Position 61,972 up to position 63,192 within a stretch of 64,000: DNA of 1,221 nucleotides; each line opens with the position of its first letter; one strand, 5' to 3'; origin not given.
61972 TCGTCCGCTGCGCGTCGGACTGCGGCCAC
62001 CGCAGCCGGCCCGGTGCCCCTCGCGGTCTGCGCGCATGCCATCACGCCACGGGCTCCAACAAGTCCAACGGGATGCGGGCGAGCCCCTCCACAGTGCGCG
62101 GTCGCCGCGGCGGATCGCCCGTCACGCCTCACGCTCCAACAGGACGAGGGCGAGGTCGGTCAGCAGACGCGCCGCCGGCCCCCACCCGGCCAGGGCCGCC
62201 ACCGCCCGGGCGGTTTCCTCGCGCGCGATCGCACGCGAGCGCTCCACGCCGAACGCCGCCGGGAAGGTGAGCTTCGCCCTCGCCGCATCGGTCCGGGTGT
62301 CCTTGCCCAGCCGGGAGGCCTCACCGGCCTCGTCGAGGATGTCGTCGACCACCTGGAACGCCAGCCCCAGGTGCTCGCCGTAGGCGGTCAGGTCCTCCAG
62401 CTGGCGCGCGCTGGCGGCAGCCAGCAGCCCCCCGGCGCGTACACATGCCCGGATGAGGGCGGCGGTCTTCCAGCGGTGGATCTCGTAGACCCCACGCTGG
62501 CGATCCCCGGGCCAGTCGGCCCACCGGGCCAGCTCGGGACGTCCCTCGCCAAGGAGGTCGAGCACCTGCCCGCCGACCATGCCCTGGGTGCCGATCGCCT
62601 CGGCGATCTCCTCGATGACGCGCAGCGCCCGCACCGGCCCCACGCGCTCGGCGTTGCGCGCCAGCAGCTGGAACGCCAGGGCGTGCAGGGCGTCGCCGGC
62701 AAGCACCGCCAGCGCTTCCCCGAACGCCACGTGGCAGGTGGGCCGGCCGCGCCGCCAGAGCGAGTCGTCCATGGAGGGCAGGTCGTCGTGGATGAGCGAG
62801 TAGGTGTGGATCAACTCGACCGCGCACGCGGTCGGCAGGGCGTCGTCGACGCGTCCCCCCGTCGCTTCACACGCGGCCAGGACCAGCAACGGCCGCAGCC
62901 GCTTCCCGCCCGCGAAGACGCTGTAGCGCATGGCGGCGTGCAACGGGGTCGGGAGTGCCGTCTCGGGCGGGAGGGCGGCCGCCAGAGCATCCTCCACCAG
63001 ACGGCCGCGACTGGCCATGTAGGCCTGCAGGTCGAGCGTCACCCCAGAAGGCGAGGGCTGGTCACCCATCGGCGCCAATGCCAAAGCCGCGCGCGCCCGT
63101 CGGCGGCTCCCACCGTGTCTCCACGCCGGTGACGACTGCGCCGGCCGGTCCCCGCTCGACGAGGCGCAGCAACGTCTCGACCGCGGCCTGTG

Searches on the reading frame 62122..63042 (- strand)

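Call 10: search_protein_families(library=pfam, proteins=[window:62122-63042:-])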
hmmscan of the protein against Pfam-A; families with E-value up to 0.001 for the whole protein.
window:62122-63042:- (306 aa): 1 family
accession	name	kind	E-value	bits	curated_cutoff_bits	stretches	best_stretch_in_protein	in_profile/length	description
PF00348.22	polyprenyl_synt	-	3e-58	197.4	27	1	34-274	4-227/251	Polyprenyl synthetase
